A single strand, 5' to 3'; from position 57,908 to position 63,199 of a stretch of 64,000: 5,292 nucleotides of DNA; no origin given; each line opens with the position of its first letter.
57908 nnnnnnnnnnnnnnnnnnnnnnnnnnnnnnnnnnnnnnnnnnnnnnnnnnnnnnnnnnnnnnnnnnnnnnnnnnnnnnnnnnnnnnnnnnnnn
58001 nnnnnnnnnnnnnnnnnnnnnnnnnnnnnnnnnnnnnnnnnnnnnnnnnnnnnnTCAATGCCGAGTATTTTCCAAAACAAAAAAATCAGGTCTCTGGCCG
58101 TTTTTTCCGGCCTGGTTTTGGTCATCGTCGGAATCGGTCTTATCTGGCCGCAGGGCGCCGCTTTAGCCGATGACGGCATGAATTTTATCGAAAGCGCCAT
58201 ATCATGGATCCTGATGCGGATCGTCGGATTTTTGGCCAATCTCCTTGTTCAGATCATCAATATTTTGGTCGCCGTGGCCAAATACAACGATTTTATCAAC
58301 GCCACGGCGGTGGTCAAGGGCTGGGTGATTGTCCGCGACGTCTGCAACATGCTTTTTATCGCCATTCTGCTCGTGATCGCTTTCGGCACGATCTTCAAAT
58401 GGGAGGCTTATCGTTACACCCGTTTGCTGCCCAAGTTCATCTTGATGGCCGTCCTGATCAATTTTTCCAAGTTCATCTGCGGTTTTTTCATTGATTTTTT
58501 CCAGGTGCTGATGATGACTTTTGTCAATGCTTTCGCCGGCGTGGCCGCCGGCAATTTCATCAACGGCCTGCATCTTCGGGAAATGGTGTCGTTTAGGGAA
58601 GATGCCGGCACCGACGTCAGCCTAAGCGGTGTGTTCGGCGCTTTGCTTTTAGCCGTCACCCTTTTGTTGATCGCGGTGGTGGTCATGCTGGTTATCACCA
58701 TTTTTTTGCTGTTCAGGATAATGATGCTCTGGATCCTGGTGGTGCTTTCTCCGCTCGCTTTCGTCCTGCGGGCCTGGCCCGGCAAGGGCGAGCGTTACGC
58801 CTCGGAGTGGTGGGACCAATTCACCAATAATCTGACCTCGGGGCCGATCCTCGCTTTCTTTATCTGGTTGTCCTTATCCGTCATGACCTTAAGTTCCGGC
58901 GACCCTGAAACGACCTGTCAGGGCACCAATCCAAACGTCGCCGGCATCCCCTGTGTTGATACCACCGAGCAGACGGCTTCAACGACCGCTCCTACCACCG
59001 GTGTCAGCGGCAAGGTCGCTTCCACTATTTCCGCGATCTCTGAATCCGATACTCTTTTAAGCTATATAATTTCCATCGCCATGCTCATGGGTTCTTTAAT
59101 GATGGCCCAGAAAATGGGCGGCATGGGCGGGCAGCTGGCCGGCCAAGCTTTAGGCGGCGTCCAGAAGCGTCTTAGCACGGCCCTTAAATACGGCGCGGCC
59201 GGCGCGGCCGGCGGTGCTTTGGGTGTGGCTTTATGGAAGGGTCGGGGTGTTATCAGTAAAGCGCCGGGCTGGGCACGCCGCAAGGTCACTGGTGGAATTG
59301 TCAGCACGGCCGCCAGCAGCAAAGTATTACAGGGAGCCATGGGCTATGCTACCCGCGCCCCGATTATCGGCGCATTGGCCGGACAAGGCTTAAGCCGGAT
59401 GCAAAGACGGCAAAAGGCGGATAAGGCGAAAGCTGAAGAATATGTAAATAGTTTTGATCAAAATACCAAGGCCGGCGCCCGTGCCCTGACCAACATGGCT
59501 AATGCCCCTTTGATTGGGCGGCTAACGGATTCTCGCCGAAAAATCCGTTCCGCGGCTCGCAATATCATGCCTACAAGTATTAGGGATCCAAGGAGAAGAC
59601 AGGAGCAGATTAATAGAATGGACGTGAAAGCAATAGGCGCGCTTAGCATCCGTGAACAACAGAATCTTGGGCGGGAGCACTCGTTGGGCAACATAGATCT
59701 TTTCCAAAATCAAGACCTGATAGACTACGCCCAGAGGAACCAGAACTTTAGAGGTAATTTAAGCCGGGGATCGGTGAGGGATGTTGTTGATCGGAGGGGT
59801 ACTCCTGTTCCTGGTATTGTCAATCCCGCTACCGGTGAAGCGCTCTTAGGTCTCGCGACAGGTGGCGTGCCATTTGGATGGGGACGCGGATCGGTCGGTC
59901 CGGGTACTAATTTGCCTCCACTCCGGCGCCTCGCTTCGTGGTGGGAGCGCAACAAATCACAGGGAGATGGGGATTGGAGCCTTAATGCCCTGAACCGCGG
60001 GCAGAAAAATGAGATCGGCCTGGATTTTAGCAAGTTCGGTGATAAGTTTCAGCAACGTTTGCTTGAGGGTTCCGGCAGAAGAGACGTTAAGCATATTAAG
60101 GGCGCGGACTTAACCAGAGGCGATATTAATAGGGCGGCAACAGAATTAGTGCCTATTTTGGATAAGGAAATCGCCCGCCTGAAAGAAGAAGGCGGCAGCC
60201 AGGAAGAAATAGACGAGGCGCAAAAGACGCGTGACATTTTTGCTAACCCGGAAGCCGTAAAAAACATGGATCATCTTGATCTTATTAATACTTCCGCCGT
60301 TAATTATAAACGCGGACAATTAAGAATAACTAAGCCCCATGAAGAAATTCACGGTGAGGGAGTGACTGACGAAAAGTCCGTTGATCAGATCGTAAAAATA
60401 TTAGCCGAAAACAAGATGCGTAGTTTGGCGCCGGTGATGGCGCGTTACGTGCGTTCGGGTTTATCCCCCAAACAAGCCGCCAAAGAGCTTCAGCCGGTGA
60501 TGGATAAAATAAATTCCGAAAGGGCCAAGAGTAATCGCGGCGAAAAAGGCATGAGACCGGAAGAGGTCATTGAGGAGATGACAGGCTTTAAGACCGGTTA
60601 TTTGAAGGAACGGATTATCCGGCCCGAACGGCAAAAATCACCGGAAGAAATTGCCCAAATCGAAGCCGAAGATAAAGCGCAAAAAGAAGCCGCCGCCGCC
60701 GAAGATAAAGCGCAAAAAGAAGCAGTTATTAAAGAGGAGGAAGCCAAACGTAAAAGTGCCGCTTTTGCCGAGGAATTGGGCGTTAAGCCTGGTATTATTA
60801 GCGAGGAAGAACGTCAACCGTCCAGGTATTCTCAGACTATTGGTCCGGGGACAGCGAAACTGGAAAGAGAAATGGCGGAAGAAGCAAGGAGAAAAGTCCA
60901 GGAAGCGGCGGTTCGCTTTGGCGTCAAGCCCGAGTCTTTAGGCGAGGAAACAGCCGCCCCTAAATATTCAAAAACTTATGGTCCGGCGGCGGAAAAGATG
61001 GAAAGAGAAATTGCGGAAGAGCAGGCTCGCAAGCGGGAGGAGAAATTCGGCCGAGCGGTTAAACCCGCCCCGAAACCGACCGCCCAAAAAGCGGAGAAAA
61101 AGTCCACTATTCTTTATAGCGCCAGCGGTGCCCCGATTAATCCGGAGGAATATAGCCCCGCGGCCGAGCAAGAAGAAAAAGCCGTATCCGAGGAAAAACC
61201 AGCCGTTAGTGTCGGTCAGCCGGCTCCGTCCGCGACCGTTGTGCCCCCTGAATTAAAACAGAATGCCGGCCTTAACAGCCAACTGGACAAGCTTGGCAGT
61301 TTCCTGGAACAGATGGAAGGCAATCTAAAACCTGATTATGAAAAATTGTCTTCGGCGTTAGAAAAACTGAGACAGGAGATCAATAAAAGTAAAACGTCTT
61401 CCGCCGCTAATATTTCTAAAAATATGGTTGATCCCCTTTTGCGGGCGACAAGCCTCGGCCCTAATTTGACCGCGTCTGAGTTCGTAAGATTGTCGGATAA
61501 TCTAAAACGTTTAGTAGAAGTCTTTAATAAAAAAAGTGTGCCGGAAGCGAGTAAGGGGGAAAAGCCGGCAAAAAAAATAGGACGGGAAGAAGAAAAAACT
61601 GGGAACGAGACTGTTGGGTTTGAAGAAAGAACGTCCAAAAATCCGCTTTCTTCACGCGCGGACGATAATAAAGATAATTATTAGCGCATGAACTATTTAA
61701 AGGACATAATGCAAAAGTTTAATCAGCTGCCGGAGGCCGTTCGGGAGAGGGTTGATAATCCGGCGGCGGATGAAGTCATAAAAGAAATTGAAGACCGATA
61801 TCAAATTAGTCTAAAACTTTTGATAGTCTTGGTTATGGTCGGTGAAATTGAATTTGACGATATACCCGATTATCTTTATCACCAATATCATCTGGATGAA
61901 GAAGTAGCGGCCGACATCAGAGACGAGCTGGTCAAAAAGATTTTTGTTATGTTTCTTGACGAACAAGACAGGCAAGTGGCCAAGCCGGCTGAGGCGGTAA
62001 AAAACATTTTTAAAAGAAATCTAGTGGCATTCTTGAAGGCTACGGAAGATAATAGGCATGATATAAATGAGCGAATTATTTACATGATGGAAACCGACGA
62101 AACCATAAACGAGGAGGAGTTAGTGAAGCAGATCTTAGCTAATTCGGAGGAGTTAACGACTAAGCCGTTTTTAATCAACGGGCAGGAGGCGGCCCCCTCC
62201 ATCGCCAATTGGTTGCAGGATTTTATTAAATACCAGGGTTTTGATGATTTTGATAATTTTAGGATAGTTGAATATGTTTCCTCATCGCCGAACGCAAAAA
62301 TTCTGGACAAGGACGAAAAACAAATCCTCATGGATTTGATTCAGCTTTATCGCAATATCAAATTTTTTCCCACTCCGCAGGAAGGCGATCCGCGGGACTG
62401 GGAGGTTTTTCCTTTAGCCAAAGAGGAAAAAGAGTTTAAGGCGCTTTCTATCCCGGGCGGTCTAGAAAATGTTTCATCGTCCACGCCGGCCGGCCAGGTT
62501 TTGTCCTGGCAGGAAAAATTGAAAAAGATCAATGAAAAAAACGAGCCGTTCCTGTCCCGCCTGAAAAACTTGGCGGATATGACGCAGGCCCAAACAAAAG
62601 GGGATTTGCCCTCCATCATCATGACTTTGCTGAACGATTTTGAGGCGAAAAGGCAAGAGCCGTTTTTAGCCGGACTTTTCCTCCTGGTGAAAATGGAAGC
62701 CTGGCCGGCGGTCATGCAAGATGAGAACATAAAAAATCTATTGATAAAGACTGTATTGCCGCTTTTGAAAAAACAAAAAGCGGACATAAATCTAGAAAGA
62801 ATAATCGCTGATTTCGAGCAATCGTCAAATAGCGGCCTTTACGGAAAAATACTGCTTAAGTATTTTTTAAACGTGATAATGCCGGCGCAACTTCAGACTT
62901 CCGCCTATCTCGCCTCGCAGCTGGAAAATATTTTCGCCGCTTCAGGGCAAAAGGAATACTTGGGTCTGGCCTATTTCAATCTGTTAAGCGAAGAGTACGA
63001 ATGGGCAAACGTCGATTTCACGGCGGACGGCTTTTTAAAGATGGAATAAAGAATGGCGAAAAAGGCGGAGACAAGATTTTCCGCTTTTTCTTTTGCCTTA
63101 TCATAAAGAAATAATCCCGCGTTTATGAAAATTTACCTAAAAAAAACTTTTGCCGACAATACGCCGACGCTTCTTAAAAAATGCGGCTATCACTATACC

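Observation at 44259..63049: Six-gene operon of giant Cys-rich surface proteins, a polytopic membrane protein and a paralogous pair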

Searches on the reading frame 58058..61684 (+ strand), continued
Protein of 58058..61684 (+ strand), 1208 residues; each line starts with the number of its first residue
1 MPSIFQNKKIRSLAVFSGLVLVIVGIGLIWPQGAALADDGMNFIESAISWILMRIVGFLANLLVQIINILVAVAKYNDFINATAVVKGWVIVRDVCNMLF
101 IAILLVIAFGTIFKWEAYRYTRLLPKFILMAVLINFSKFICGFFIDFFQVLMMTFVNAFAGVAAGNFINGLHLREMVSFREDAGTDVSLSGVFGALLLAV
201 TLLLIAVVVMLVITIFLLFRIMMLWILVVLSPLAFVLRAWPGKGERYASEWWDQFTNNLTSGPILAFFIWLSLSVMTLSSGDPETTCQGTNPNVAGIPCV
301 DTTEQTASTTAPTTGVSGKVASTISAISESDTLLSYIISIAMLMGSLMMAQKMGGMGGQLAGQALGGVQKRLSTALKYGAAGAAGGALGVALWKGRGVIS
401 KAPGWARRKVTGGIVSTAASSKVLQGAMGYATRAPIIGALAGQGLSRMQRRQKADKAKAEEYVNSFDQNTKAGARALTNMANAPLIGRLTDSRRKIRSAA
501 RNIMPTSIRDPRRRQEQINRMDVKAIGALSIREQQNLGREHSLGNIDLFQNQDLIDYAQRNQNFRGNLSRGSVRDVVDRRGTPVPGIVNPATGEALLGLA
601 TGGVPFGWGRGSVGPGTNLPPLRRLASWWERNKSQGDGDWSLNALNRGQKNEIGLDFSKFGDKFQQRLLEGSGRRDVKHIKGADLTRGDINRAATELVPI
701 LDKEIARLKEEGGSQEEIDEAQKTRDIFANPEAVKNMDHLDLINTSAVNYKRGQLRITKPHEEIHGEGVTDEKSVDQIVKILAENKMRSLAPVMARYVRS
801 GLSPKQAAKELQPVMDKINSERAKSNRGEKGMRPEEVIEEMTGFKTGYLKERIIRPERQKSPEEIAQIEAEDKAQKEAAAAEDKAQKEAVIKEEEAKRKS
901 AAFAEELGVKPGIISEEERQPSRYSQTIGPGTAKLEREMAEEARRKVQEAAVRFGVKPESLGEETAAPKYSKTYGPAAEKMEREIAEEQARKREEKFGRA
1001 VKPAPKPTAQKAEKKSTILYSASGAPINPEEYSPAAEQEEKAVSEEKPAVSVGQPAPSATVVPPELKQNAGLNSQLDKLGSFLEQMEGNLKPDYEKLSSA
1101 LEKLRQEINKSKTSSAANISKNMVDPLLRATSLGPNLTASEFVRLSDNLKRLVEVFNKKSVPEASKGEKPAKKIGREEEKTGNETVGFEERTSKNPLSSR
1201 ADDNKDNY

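Call 80: search_solved_structures(query=A5, max_evalue=1)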
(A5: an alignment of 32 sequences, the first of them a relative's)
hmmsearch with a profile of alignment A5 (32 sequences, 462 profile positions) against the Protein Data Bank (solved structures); distinct sequences matched with E-value up to 1: 0.

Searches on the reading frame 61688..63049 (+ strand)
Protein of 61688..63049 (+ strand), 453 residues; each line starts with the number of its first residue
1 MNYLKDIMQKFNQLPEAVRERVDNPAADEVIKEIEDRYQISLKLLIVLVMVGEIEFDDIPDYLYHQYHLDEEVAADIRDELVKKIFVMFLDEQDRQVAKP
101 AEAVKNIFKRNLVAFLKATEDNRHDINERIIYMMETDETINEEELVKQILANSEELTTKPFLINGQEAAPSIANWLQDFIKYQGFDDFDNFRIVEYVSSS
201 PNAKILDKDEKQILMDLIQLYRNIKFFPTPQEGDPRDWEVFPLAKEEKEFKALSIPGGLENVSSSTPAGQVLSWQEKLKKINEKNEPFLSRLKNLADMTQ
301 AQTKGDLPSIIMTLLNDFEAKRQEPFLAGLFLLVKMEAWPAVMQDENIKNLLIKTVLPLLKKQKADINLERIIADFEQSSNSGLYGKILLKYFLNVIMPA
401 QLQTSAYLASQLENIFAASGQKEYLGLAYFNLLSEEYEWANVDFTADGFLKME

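Call 5: search_protein_families(library=pfam, proteins=[window:61688-63049:+], max_evalue=0.1)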
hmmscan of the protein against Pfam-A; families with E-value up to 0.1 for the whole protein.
window:61688-63049:+ (453 aa): 1 family
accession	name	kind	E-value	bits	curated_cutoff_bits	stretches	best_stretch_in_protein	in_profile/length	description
PF22309.2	HK-GC-Chemotax_sensor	-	0.067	13.8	27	0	264-292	61-89/122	HK/GC/Chemotaxis protein-like, sensor domain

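Call 6: search_protein_families(library=ncbifam, proteins=[window:61688-63049:+], max_evalue=0.1)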
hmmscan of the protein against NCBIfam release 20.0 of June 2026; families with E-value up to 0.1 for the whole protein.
window:61688-63049:+ (453 aa): 0 families

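Call 79: search_solved_structures(query=A4, max_evalue=1)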
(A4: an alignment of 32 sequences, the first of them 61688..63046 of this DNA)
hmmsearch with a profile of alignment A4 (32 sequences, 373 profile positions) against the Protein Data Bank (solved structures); distinct sequences matched with E-value up to 1: 8.
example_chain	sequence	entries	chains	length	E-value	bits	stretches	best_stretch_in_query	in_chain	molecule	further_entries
9w9i_A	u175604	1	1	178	0.048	16.3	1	31-114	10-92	Kinesin-like protein KIF3A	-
9xj1_F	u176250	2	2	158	0.1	15.2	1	329-371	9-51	Photosystem I reaction center subunit III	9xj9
5zji_F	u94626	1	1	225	0.18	14.4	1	327-371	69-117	Photosystem I reaction center subunit III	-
4hhu_A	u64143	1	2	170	0.2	14.2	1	12-111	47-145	OR280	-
9kc5_F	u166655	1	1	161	0.24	14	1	335-371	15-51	Photosystem I reaction center subunit III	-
7ew6_F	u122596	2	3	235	0.34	13.5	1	326-371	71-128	Photosystem I reaction center subunit III, chloroplastic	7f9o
9s1l_F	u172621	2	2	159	0.83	12.2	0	329-371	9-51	Photosystem I reaction center subunit III (PsaF)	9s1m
7wfd_AF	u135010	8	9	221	0.99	12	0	326-371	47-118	Photosystem I reaction center subunit III, chloroplastic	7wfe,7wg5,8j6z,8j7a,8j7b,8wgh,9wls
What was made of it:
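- Tried and rejected: For the g6 and d2 profiles they gave nothing credible (calls 79, 80).
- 61688..63049 (+): g6: 453-aa soluble protein (446 aa in public calls) with no Cys and no TM segment. Function unknown. It is conserved directly after the VirB6-like gene. No Pfam or PDB sequence match (calls 5, 79).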
